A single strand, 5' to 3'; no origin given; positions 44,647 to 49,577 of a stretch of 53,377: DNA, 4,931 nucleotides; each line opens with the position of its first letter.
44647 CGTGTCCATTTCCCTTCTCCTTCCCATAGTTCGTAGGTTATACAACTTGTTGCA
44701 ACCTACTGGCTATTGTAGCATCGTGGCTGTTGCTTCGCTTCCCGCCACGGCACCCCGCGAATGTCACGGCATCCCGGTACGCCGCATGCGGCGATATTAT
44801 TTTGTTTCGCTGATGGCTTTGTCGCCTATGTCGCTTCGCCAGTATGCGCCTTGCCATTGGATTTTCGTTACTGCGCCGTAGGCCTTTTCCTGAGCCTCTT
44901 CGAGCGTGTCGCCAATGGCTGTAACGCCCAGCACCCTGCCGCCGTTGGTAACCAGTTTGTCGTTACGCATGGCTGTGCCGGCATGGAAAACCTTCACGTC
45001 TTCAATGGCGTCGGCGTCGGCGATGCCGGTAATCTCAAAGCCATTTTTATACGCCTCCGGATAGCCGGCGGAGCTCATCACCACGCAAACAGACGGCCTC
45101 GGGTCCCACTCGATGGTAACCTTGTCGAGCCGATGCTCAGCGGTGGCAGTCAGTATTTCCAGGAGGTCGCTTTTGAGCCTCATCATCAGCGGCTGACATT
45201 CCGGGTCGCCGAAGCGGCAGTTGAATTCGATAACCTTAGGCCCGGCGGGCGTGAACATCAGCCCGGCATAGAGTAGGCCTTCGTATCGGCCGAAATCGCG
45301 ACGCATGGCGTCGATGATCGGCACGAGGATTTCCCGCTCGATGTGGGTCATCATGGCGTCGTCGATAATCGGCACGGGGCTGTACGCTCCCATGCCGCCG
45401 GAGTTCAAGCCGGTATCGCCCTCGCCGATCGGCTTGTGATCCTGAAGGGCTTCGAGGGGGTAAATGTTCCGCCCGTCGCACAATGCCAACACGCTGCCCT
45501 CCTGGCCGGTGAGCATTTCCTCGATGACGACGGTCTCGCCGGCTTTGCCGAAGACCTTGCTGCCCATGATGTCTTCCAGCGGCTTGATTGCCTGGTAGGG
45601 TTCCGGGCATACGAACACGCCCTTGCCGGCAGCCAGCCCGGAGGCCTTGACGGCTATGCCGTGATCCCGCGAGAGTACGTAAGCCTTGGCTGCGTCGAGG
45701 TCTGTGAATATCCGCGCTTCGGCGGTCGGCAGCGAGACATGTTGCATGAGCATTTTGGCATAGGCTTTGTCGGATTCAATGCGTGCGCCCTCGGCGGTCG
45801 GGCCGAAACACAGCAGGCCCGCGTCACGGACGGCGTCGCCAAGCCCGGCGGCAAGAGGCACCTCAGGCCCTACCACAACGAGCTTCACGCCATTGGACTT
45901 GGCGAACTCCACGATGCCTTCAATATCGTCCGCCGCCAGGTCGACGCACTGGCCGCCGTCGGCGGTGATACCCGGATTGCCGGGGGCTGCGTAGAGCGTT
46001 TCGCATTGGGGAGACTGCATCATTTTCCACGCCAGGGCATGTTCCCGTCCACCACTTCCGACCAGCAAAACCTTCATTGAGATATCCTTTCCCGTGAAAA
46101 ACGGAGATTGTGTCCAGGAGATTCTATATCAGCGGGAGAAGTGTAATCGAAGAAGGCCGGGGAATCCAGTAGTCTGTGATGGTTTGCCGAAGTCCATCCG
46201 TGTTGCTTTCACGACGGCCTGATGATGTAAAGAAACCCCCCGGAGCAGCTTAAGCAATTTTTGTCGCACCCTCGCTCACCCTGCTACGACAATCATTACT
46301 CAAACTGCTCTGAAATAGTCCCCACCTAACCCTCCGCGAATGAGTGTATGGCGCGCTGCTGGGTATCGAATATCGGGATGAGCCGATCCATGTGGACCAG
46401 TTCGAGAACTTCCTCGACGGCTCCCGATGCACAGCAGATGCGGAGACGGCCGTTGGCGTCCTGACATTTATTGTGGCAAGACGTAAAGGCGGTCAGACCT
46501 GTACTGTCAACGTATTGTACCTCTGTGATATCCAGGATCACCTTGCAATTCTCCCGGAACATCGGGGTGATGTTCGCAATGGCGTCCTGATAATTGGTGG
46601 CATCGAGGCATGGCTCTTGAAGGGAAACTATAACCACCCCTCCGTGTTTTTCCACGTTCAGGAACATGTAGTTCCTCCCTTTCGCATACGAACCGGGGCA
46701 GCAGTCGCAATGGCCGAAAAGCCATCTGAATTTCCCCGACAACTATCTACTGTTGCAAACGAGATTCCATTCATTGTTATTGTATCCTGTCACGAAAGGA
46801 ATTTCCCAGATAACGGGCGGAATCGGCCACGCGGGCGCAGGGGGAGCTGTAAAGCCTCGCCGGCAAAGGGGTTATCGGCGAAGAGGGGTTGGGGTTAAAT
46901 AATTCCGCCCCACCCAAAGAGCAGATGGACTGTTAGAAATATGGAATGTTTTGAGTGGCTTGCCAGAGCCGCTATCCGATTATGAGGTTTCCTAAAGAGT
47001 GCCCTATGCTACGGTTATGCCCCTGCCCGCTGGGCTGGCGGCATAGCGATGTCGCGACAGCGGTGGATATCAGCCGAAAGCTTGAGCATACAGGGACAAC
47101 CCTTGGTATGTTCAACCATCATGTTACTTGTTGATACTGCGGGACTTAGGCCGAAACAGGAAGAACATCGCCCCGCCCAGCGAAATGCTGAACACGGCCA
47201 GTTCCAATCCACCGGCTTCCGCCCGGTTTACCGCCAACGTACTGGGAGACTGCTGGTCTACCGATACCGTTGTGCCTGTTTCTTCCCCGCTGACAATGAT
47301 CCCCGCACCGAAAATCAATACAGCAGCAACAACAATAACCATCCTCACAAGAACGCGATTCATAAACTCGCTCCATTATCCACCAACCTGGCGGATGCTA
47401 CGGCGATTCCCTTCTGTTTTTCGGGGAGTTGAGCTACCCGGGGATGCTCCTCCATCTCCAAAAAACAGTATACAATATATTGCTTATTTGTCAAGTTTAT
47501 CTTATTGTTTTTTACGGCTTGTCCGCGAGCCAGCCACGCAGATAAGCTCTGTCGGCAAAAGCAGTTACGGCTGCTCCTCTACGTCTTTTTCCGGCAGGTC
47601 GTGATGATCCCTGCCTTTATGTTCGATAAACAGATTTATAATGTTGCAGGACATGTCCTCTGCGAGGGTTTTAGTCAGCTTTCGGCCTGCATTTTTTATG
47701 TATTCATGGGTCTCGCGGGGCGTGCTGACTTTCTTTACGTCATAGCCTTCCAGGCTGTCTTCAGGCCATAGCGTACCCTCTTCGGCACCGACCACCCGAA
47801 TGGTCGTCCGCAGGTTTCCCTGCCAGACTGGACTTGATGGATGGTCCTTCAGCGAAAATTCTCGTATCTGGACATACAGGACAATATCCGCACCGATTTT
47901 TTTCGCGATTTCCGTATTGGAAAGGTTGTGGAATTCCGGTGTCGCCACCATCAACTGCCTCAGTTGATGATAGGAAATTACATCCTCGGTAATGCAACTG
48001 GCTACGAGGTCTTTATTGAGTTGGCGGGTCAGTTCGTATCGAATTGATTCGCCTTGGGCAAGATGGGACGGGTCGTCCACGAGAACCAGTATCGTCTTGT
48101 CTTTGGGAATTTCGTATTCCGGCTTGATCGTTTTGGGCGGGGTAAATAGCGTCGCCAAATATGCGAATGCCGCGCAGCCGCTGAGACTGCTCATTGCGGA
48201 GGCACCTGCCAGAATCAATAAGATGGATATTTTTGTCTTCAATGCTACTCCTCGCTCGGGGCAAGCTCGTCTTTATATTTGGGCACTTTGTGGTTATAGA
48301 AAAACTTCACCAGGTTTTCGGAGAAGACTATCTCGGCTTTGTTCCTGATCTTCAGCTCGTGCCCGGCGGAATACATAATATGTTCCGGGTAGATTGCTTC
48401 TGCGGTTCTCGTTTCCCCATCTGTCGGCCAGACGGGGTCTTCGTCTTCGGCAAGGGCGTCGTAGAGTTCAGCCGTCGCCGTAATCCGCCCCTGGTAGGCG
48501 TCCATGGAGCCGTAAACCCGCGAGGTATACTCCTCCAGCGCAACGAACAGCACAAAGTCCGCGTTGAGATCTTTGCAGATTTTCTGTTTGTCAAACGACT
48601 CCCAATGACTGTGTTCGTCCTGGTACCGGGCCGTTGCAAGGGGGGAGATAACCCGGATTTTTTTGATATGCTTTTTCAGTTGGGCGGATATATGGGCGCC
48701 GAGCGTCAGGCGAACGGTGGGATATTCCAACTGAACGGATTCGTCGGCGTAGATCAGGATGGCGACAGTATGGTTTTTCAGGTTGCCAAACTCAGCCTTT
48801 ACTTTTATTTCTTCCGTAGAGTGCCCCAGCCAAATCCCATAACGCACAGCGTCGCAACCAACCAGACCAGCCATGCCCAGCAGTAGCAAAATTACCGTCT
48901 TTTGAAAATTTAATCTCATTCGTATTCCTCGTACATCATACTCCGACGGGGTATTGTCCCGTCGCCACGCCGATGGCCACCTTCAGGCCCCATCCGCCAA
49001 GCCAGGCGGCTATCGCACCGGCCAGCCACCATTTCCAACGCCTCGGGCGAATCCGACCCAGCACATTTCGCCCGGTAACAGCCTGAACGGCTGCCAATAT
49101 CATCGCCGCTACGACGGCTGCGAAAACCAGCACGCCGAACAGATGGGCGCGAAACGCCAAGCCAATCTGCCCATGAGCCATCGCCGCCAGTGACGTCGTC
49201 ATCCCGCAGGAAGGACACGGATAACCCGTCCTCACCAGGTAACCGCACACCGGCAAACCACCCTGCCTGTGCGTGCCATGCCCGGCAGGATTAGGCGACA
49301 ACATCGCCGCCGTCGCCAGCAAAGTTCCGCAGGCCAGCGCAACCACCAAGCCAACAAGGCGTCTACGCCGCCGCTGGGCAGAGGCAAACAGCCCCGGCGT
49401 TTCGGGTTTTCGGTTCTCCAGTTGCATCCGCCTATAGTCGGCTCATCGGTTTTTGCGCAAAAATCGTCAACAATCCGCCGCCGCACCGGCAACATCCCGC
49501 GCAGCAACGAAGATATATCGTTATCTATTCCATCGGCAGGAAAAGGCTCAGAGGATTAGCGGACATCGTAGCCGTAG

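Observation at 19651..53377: BIME-like mosaics built from at least seven palindromic module families fill at least eleven intergenic gaps, with no transposase in sight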

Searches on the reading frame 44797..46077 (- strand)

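Call 44: search_protein_families(library=pfam, proteins=[window:44797-46077:-], max_evalue=0.001)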
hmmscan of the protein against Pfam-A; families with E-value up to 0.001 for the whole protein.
window:44797-46077:- (426 aa): 3 families
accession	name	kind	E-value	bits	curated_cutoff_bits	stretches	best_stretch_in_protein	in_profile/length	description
PF01071.24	GARS_A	-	1.5e-69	234.1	27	1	102-294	1-194/194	Phosphoribosylglycinamide synthetase, ATP-grasp (A) domain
PF02844.21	GARS_N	-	2.8e-37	127.9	29.5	1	1-101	1-100/100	Phosphoribosylglycinamide synthetase, N domain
PF02843.22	GARS_C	-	2.2e-35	121.3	34.8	1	329-420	1-92/92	Phosphoribosylglycinamide synthetase, C domain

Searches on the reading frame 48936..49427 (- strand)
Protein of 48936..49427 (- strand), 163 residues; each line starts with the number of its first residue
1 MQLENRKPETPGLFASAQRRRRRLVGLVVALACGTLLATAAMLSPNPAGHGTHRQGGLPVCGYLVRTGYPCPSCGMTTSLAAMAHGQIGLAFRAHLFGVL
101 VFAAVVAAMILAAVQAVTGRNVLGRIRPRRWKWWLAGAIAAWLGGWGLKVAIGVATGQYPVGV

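Call 45: search_protein_families(library=pfam, proteins=[window:48936-49427:-], max_evalue=0.001)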
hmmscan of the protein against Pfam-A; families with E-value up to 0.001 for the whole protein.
window:48936-49427:- (163 aa): 1 family
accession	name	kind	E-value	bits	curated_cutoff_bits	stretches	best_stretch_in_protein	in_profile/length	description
PF10825.13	DUF2752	-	3e-12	46.8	27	1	67-107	7-47/49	Protein of unknown function (DUF2752)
